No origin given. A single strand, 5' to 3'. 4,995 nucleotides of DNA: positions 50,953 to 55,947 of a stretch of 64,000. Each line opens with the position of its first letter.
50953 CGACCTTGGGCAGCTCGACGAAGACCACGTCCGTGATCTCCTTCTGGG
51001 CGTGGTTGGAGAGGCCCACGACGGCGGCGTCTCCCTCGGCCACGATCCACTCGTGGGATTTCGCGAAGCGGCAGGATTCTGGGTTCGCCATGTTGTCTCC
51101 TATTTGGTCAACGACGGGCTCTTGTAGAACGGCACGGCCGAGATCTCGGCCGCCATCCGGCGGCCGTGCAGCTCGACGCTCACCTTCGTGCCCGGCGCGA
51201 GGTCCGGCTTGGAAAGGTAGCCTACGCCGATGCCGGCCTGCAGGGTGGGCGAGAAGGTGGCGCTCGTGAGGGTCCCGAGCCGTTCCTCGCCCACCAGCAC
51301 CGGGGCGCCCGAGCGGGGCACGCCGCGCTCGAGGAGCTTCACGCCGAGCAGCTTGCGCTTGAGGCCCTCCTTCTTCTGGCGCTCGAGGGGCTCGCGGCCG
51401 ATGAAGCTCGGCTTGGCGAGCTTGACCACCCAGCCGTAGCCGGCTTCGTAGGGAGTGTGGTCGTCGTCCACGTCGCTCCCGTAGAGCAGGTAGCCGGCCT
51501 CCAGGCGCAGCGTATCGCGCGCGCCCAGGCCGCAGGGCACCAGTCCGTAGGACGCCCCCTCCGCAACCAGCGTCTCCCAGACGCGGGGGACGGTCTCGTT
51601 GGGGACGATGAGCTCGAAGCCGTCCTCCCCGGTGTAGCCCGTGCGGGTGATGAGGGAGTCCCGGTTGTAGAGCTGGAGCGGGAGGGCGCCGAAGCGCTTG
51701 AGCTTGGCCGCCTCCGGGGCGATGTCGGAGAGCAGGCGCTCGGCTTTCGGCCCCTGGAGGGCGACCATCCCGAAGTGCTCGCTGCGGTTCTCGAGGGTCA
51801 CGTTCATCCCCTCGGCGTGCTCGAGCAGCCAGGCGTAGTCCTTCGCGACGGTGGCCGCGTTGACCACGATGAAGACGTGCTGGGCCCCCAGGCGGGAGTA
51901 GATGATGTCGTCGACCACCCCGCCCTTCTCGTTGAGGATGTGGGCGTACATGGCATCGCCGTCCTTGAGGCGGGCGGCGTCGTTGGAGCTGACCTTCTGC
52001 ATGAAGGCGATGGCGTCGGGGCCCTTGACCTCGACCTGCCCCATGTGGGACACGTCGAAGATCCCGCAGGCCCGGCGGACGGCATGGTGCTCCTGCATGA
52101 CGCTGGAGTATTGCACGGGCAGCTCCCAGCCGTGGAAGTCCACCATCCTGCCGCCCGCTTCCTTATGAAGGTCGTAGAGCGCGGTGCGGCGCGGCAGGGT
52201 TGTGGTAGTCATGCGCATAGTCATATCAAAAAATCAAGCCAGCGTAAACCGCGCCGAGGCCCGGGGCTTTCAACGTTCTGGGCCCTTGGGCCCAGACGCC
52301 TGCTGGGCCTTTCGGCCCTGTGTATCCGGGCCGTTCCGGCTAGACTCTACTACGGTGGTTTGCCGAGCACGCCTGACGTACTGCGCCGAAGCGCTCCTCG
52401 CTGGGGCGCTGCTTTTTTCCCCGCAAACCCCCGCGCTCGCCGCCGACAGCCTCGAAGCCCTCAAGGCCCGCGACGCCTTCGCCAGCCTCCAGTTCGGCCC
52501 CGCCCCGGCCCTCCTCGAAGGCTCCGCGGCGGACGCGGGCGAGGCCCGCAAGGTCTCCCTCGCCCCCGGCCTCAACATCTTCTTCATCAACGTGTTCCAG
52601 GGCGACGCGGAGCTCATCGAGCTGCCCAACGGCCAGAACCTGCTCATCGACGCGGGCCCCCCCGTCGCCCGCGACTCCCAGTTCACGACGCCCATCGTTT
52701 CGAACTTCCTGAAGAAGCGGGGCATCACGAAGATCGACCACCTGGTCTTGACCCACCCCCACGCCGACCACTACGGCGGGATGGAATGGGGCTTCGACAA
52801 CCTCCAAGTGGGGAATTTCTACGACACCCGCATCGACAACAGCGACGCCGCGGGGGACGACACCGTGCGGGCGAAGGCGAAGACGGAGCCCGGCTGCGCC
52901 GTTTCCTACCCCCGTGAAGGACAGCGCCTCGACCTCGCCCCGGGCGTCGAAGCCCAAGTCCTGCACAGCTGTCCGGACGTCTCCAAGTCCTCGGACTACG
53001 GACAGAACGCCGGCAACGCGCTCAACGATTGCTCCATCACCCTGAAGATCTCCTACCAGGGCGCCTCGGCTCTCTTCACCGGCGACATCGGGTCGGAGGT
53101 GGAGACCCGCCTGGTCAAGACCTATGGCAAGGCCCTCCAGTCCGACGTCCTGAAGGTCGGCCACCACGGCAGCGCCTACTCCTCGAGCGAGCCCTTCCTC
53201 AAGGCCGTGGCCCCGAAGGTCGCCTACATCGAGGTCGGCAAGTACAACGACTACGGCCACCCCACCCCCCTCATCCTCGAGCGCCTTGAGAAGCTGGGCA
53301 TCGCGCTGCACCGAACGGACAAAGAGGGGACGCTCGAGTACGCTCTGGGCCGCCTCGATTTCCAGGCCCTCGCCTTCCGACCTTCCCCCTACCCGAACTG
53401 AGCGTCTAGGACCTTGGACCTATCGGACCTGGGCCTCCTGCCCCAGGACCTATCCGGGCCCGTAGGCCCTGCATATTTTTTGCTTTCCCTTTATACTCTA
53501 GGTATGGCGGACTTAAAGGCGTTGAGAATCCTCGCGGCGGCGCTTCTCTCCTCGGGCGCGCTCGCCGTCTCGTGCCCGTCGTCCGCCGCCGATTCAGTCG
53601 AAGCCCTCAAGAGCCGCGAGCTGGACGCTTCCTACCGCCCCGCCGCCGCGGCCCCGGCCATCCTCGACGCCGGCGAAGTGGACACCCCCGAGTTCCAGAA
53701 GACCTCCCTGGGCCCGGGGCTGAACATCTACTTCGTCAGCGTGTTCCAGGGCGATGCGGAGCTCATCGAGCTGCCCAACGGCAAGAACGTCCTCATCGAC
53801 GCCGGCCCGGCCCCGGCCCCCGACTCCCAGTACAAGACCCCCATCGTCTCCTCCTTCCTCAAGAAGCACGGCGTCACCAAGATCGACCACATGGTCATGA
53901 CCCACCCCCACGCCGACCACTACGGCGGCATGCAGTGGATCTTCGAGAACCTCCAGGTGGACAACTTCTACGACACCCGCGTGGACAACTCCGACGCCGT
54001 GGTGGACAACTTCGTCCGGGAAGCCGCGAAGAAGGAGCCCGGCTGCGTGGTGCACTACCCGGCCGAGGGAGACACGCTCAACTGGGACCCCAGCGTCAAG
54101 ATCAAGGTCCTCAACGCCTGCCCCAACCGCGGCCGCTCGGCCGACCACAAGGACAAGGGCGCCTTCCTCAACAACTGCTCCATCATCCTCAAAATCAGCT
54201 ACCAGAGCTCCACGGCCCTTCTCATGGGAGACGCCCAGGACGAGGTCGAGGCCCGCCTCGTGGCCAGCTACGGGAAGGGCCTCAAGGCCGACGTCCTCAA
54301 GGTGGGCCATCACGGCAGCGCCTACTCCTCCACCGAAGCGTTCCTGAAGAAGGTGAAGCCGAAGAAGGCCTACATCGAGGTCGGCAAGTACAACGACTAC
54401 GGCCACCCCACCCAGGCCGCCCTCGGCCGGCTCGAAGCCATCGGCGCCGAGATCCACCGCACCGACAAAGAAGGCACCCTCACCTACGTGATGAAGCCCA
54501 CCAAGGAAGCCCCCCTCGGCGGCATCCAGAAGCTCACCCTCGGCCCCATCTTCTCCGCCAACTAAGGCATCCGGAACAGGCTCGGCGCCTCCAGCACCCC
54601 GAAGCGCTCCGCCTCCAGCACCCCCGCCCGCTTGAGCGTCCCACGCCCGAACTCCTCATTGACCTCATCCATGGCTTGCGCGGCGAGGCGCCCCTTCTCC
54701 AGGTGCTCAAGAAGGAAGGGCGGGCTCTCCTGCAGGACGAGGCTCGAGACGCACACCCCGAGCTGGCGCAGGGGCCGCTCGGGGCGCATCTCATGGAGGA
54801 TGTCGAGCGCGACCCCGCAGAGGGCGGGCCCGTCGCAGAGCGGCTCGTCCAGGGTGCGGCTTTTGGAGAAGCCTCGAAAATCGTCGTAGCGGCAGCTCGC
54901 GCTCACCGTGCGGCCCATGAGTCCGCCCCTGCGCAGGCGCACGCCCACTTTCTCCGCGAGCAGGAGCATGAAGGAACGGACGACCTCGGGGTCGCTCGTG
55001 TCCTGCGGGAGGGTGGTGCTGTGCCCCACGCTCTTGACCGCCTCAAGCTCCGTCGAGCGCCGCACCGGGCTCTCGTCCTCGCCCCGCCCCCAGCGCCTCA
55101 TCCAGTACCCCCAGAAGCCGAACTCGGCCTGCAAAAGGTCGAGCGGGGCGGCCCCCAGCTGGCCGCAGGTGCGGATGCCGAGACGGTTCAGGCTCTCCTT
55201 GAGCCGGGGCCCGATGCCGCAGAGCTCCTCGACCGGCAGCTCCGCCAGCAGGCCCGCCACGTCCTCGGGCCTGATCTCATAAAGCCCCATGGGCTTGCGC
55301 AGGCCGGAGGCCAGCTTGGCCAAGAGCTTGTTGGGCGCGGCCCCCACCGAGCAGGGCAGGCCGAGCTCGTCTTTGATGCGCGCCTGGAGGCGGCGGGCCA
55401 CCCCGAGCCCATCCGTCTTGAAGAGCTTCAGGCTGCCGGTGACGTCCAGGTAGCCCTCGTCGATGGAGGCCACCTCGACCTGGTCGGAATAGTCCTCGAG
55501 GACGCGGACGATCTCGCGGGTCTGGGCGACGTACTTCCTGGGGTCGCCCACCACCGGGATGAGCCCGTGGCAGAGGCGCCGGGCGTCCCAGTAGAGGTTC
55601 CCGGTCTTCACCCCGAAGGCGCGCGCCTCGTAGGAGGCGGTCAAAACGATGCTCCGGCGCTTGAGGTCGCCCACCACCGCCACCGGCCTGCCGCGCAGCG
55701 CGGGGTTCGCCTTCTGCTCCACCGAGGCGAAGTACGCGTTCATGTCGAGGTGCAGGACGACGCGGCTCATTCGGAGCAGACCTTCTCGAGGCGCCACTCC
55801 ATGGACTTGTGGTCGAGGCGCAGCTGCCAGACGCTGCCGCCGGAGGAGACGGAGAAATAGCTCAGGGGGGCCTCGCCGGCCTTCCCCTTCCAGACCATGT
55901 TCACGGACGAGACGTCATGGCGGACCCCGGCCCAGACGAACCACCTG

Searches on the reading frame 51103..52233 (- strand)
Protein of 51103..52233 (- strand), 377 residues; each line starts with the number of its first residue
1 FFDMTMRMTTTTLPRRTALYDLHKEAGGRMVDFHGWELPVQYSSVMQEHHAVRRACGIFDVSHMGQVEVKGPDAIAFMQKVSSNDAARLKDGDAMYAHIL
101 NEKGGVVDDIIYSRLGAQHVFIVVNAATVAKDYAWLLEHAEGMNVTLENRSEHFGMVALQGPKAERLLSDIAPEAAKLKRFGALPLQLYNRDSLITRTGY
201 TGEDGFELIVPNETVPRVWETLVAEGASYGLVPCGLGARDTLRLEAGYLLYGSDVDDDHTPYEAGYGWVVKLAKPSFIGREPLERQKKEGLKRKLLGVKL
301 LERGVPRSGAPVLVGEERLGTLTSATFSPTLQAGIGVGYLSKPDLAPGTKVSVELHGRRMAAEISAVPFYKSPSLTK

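Call 27: search_protein_families(library=pfam, proteins=[window:51103-52233:-], max_evalue=0.00001)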
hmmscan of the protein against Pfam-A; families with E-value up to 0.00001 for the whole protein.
window:51103-52233:- (377 aa): 2 families
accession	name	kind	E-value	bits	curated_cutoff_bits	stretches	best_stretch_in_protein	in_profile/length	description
PF01571.26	GCV_T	-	9.4e-96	320.4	25.6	1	19-269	1-255/255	Aminomethyltransferase folate-binding domain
PF08669.17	GCV_T_C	-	2.4e-19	69.4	25.9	1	293-371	1-80/80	Glycine cleavage T-protein C-terminal barrel domain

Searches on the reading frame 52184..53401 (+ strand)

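Call 84: search_protein_families(library=pfam, proteins=[window:52184-53401:+], max_evalue=0.0001)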
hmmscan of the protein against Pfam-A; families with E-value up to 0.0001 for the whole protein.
window:52184-53401:+ (405 aa): 2 families
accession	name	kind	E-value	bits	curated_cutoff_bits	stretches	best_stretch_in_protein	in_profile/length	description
PF00753.33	Lactamase_B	-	7.4e-18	65.6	22.7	1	137-213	3-73/196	Metallo-beta-lactamase superfamily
PF12706.13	Lactamase_B_2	-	1.7e-06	28.2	27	1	152-305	2-153/200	Beta-lactamase superfamily domain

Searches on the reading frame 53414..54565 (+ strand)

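Call 84: search_protein_families(library=pfam, proteins=[window:53414-54565:+], max_evalue=0.0001)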
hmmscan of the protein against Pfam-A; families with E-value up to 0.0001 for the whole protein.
window:53414-54565:+ (383 aa): 2 families
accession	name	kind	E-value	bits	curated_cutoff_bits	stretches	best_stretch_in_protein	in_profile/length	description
PF00753.33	Lactamase_B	-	4.2e-14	53.4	22.7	1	111-185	4-72/196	Metallo-beta-lactamase superfamily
PF12706.13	Lactamase_B_2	-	2.7e-08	34.1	27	1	125-273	2-142/200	Beta-lactamase superfamily domain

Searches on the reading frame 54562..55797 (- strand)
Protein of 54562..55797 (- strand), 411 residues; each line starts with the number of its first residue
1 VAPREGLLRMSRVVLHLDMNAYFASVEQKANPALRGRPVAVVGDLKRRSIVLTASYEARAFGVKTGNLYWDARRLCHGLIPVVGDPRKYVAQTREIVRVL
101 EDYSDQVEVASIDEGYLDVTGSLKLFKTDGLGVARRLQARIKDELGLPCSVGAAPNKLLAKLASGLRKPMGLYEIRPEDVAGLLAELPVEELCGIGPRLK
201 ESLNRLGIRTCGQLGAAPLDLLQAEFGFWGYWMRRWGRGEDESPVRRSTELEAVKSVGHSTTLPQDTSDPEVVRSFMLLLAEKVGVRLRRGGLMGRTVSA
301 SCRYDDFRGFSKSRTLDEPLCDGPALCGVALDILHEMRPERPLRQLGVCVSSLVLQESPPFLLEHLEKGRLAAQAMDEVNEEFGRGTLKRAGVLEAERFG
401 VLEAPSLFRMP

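Call 84: search_protein_families(library=pfam, proteins=[window:54562-55797:-], max_evalue=0.0001)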
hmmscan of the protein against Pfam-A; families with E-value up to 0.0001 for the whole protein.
window:54562-55797:- (411 aa): 4 families
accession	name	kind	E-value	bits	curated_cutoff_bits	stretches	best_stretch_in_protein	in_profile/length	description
PF00817.25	IMS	-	7.6e-47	159.4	23.2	1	17-164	1-147/148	impB/mucB/samB family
PF11799.13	IMS_C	-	2e-24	86.6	20.7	1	255-354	2-100/109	impB/mucB/samB family C-terminal domain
PF21999.2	IMS_HHH_1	-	1.8e-07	31.9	27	1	191-227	2-38/53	DNA polymerase-iota, thumb domain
PF11798.14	IMS_HHH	-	1.6e-06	28.4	24.4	1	177-208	1-32/32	IMS family HHH motif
